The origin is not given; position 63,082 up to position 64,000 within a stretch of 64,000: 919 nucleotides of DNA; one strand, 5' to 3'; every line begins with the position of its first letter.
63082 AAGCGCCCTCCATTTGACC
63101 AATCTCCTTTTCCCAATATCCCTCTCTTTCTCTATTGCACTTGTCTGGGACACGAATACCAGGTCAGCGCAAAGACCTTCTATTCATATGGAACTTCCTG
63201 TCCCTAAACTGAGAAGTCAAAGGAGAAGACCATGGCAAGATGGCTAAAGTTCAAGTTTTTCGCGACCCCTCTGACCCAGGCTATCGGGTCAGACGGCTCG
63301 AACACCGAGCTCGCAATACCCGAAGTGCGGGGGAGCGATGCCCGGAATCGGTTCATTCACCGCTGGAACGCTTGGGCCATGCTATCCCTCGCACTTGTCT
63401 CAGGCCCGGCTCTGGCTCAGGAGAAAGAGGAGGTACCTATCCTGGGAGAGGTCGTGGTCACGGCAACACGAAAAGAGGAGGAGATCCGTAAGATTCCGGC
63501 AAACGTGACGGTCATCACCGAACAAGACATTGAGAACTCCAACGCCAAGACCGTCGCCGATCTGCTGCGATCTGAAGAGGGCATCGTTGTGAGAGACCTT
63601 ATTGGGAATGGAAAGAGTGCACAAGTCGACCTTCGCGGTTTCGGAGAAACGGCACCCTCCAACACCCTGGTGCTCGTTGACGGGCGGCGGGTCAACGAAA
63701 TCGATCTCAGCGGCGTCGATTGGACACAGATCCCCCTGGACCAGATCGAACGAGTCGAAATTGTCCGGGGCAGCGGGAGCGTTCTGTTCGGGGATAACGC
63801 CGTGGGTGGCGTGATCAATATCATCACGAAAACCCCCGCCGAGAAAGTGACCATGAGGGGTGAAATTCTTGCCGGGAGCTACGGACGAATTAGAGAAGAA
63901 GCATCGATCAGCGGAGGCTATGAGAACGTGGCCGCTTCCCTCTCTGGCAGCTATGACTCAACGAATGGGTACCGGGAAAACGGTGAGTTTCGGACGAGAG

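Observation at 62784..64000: Promoter, cobalamin riboswitch and BtuB-like TonB-dependent receptor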

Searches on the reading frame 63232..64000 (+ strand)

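Call 9: search_protein_families(library=pfam, proteins=[window:63232-64000:+])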
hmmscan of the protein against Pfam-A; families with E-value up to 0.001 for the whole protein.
window:63232-64000:+ (256 aa): 1 family
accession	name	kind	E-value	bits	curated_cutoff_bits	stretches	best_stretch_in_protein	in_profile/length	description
PF07715.20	Plug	-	1.1e-27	97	23.9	1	85-194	2-107/107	TonB-dependent Receptor Plug Domain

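Call 11: find_homologous_proteins(query=window:63232-64000:+)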
Query window:63232-64000:+ (256 aa): 1056 proteins with E <= 0.001 among 2866 candidates; the best 120 are listed.
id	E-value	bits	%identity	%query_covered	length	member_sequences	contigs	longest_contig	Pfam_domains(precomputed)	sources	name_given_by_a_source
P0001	1.0e-95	338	71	89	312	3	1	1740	PF07715.21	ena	-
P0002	4.8e-93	329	77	78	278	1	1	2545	PF07715.21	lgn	-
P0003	2.5e-85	304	72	80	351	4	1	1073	PF07715.21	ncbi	ncbi:unnamed protein product, partial [marine sediment metagenome]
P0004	2.7e-81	291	64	81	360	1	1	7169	PF07715.21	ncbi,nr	ncbi:MAG: TonB-dependent receptor, partial [Deltaproteobacteria bacterium]|nr:TonB-dependent recepto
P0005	1.7e-80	288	67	81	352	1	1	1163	PF07715.21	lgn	-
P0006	1.2e-79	285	69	79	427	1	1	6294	PF07715.21,PF00593.31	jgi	jgi:iron complex outermembrane receptor protein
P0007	5.7e-79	283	65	82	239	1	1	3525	PF07715.21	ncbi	ncbi:MAG: TonB-dependent receptor plug domain-containing protein, partial [Desulfobacteraceae bacter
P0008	1.2e-78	282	67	78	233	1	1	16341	PF07715.21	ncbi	-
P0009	3.3e-78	281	67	79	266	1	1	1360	PF07715.21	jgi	jgi:iron complex outermembrane receptor protein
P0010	6.9e-77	276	64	79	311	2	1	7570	PF07715.21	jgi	jgi:iron complex outermembrane receptor protein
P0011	4.3e-76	274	65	81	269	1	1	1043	PF07715.21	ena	-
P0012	6.9e-76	273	67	77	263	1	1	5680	PF07715.21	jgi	jgi:iron complex outermembrane receptor protein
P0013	1.2e-75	272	63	81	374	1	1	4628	PF07715.21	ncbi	ncbi:MAG: TonB-dependent receptor plug domain-containing protein, partial [Desulfatiglandaceae bacte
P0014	5.5e-75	270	61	84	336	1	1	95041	PF07715.21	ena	-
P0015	9.2e-75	269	69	73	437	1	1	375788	PF07715.21,PF00593.31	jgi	jgi:iron complex outermembrane recepter protein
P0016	1.9e-74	268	62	82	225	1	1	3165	PF07715.21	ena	-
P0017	2.9e-74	268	60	84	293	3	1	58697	PF07715.21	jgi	jgi:iron complex outermembrane recepter protein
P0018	7.8e-74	266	66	76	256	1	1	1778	PF07715.21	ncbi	ncbi:MAG: TonB-dependent receptor, partial [Deltaproteobacteria bacterium]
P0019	1.0e-73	266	64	81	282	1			PF07715.21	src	-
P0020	3.5e-73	264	63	80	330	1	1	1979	PF07715.21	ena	-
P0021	1.7e-72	262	63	84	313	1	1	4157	PF07715.21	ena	-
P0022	2.1e-72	262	58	85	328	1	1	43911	PF07715.21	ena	-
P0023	5.1e-72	260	61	83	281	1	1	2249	PF07715.21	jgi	-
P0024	5.6e-72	260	59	82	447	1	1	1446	PF07715.21,PF00593.31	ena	-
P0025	2.0e-71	259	58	86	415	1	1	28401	PF07715.21,PF00593.31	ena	-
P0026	2.9e-71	258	64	77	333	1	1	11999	PF07715.21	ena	-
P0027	3.8e-71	258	58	85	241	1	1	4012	PF07715.21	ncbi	ncbi:MAG: TonB-dependent receptor plug domain-containing protein, partial [Desulfobacterales bacteri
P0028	7.3e-71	257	64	77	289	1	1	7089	PF07715.21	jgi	jgi:iron complex outermembrane receptor protein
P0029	8.8e-71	256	62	78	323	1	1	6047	PF07715.21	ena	-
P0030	2.1e-70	255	65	72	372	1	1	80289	PF07715.21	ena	-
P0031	2.7e-70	255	61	80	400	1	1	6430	PF07715.21,PF00593.31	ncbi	ncbi:MAG: TonB-dependent receptor plug domain-containing protein, partial [Thermodesulfobacteriota b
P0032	3.1e-70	255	66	73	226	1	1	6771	PF07715.21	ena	-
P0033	4.5e-70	254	62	80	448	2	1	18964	PF07715.21,PF00593.31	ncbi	-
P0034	8.6e-70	253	61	80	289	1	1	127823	PF07715.21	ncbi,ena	-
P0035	1.2e-69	253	85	53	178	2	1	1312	PF07715.21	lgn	-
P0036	2.4e-69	252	66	74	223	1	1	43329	PF07715.21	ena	-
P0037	1.5e-68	249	59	84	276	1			PF07715.21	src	-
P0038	2.7e-68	248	60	81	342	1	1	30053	PF07715.21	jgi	jgi:iron complex outermembrane recepter protein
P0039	4.1e-68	248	62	76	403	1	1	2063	PF07715.21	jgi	jgi:iron complex outermembrane receptor protein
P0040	1.3e-67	246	66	71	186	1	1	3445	PF07715.21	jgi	jgi:iron complex outermembrane receptor protein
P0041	1.4e-67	246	59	81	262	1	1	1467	PF07715.21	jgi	-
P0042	3.5e-67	245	59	82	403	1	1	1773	PF07715.21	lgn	-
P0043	5.4e-67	244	69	66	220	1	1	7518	PF07715.21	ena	-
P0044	2.1e-66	242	56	84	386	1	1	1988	PF07715.21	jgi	jgi:iron complex outermembrane receptor protein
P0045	4.8e-65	238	71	64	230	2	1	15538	PF07715.21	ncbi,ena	-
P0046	1.7e-64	236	59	75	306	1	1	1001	PF07715.21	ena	-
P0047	2.7e-64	235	65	66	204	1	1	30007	PF07715.21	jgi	-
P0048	5.2e-64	234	64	67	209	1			PF07715.21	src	-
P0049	2.4e-63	232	61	74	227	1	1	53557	PF07715.21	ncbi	ncbi:MAG: TonB-dependent receptor plug domain-containing protein, partial [Desulfuromonadales bacter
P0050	1.3e-62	230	71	61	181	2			PF07715.21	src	-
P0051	2.3e-62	229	70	63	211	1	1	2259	PF07715.21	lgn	-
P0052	1.3e-61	226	71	62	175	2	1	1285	PF07715.21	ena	-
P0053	1.7e-61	226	76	57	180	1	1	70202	PF07715.21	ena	-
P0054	4.4e-61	225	54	79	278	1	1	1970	PF07715.21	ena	-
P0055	5.7e-61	224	73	60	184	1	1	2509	PF07715.21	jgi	-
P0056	6.0e-61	224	56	77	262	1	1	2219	PF07715.21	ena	-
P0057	7.0e-61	224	57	76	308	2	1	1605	PF07715.21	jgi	jgi:iron complex outermembrane receptor protein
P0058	8.8e-61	224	73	56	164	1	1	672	PF07715.21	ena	-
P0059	1.6e-60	223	56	79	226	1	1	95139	PF07715.21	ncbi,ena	-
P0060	2.2e-60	222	57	82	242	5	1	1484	PF07715.21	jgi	jgi:iron complex outermembrane receptor protein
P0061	6.7e-60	221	63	68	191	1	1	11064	PF07715.21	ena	-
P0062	6.9e-60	221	53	81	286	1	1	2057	PF07715.21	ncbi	ncbi:MAG: TonB-dependent receptor, partial [Bacteroidetes bacterium]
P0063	1.4e-59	220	70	59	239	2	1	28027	PF07715.21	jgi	jgi:outer membrane cobalamin receptor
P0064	1.7e-59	219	71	60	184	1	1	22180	PF07715.21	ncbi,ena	-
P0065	1.9e-59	219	74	55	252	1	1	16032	PF07715.21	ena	-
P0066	2.8e-59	219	53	81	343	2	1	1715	PF07715.21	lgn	-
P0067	3.9e-59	218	53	84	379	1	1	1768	PF07715.21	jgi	jgi:iron complex outermembrane receptor protein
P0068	5.8e-59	218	63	66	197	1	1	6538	PF07715.21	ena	-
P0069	8.4e-59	217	55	77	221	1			PF07715.21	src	-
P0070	1.7e-58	216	53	80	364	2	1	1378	PF07715.21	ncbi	-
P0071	1.9e-58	216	54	82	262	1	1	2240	PF07715.21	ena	-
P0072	2.3e-58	216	68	64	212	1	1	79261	PF07715.21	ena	-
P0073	2.4e-58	216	54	75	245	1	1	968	PF07715.21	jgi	jgi:iron complex outermembrane receptor protein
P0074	2.5e-58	216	53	82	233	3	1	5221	PF07715.21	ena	-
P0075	3.7e-58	215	53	80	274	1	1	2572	PF07715.21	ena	-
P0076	6.0e-58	214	57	75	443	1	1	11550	PF07715.21,PF00593.31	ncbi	ncbi:MAG: TonB-dependent receptor, partial [Thermodesulfovibrionales bacterium]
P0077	6.3e-58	214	53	77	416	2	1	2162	PF07715.21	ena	-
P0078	1.6e-57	213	42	66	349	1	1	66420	PF07715.21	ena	-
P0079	3.3e-57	212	56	75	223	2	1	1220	PF07715.21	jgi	jgi:iron complex outermembrane receptor protein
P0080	5.4e-57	211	55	77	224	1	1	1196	PF07715.21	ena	-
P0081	5.5e-57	211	51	80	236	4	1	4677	PF07715.21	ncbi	-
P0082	8.8e-57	211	51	82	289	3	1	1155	PF07715.21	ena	-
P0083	9.3e-57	210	50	84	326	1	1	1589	PF07715.21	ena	-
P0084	9.8e-57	210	54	79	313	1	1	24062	PF07715.21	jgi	jgi:iron complex outermembrane receptor protein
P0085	1.2e-56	210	50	83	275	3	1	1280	PF07715.21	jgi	jgi:iron complex outermembrane receptor protein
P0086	1.8e-56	210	55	80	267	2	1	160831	PF07715.21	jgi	jgi:iron complex outermembrane receptor protein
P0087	2.0e-56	209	72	56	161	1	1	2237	PF07715.21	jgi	-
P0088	3.7e-56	209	53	75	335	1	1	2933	PF07715.21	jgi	jgi:iron complex outermembrane receptor protein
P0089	4.4e-56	208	54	73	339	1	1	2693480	PF07715.21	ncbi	ncbi:MAG: TonB-dependent receptor, partial [Nitrospiraceae bacterium]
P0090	5.9e-56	208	52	83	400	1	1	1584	PF07715.21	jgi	jgi:iron complex outermembrane receptor protein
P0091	8.2e-56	207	50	79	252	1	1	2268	PF07715.21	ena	-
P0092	9.8e-56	207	55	69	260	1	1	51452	PF07715.21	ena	-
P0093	1.5e-55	207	69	59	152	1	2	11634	PF07715.21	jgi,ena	-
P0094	2.0e-55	206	48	82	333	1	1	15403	PF07715.21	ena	-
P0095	2.2e-55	206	49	80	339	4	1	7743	PF07715.21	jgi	jgi:iron complex outermembrane receptor protein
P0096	6.2e-55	205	53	77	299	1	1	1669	PF07715.21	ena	-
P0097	7.6e-55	204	54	78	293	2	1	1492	PF07715.21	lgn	-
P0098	1.6e-54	203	55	71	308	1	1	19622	PF07715.21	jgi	jgi:iron complex outermembrane receptor protein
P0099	2.2e-54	203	67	57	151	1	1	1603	PF07715.21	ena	-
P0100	3.3e-54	202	55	75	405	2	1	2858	PF07715.21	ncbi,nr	ncbi:MAG TPA: TonB-dependent receptor, partial [Nitrospirae bacterium]|nr:TonB-dependent receptor [N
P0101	4.9e-54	202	50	83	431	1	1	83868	PF07715.21,PF00593.31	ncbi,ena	-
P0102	7.2e-54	201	48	82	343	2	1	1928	PF07715.21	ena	-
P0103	9.2e-54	201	52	81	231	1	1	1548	PF07715.21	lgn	-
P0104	1.6e-53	200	68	56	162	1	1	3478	PF07715.21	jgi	jgi:iron complex outermembrane receptor protein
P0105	1.8e-53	200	73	52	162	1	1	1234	PF07715.21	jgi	jgi:iron complex outermembrane receptor protein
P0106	3.6e-53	199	58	67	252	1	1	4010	PF07715.21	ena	-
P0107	5.4e-53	198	52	80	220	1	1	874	PF07715.21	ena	-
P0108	6.3e-53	198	50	78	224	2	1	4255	PF07715.21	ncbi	-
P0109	1.7e-52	197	53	80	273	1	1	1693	PF07715.21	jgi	-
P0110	2.5e-52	196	69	48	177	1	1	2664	PF07715.21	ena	-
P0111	3.1e-52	196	57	68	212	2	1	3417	PF07715.21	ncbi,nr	ncbi:MAG: TonB-dependent receptor plug domain-containing protein, partial [Proteobacteria bacterium]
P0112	3.3e-52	196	64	60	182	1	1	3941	PF07715.21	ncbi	-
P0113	3.9e-52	195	49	82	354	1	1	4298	PF07715.21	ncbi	-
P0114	6.7e-52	195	53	77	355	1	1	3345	PF07715.21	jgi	jgi:iron complex outermembrane receptor protein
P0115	1.0e-51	194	58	71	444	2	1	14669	PF07715.21,PF00593.31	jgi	-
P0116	1.1e-51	194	66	56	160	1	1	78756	PF07715.21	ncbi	ncbi:TonB-dependent receptor plug domain-containing protein, partial [Thermodesulfobacteriota bacter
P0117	1.2e-51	194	51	80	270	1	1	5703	PF07715.21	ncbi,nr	ncbi:MAG: TonB-dependent receptor plug domain-containing protein, partial [Candidatus Omnitrophica b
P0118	1.7e-51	193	56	69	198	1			PF07715.21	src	-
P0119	2.0e-51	193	57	72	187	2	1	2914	PF07715.21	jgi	jgi:iron complex outermembrane receptor protein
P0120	2.1e-51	193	78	42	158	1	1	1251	PF07715.21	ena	-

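Call 12: find_related_loci(query=window:63232-64000:+, collection=genome_contigs, flank=10000)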
Query window:63232-64000:+ (256 aa) in genome_contigs; peptide patterns used: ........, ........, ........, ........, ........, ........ (x = any residue, [..] = any of these).
598 stretches matched a pattern (row limit reached: there are more); 402 encode a relative of the query (tblastn E <= 1e-3); the best 80 are kept; 80 distinct loci.
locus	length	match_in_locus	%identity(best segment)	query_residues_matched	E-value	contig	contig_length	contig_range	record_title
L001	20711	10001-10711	73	20-256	1e-110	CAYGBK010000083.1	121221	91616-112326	MAG TPA_asm: uncultured Thermodesulfobacteriota bacterium isolate ERP108616_co1_309 genome assembly, contig: k119_152228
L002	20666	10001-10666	68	36-256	3e-93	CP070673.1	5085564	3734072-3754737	MAG: Deltaproteobacteria bacterium isolate bin73 chromosome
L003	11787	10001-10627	75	53-256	2e-93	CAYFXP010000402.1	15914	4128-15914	MAG TPA_asm: uncultured Syntrophobacterales bacterium isolate ERP108616_co1_46 genome assembly, contig: k119_598434, who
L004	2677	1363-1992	70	47-256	3e-94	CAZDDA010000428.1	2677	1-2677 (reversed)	MAG TPA_asm: uncultured Thermotogae bacterium isolate binchicken_co334_192 genome assembly, contig: NODE_87511_length_26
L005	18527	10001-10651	66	43-256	2e-90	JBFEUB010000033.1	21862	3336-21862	MAG: Desulfobacteria bacterium isolate Mix_mud07.2021.05.48 k141_745663_length_21862_cov_13.7106, whole genome shotgun s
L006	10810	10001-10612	71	53-256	2e-90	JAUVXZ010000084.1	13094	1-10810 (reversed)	MAG: Pseudomonadota bacterium isolate CSMAG_1229 CSMAG_1229_k141_1404850_length_13094_cov_12.8828, whole genome shotgun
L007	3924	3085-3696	71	53-256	2e-90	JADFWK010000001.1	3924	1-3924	MAG: Proteobacteria bacterium isolate C4.bin.25 k83_224, whole genome shotgun sequence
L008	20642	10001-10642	66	47-256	5e-89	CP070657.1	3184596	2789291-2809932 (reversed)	MAG: Deltaproteobacteria bacterium isolate bin80 chromosome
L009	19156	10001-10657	65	42-256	1e-87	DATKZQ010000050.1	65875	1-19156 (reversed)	MAG TPA_asm: Desulfatiglandales bacterium isolate SMAG_U14249 k141_4352320, whole genome shotgun sequence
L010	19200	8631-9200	72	67-256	6e-87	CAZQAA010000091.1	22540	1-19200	MAG TPA_asm: uncultured Desulfobacterales bacterium isolate binchicken_co219_409 genome assembly, contig: k141_1208225,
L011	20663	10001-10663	63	40-256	2e-86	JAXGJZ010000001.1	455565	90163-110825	MAG: Desulfobacterales bacterium isolate AnMBR.bin174 bin174_1, whole genome shotgun sequence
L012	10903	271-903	67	47-256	4e-86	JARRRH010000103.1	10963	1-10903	MAG: Deltaproteobacteria bacterium isolate Spart_223_MAG scaffold_8630, whole genome shotgun sequence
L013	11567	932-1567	64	43-254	1e-85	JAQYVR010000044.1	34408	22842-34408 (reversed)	MAG: Desulfobacteria bacterium isolate SG_15_bin16 SG_15_bin.16.orig_15_k141_13071, whole genome shotgun sequence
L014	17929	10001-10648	65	48-256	3e-85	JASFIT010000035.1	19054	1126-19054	MAG: Desulfobacteraceae bacterium isolate D0608S20remetaG_Bin_205 D0608S20remetaG_FD_scaffold_319_c1, whole genome shotg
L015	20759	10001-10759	58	16-256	2e-85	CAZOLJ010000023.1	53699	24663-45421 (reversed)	MAG TPA_asm: uncultured Desulfobacteraceae bacterium isolate binchicken_co340_80 genome assembly, contig: NODE_296_lengt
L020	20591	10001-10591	66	60-256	2e-83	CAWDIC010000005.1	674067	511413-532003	MAG: uncultured delta proteobacterium isolate MFD03804.bin.2.20 genome assembly, contig: contig_28605, whole genome shot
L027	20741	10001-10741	58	9-256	2e-80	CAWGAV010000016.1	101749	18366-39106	MAG: uncultured delta proteobacterium isolate MFD04408.bin.3.102 genome assembly, contig: contig_17594, whole genome sho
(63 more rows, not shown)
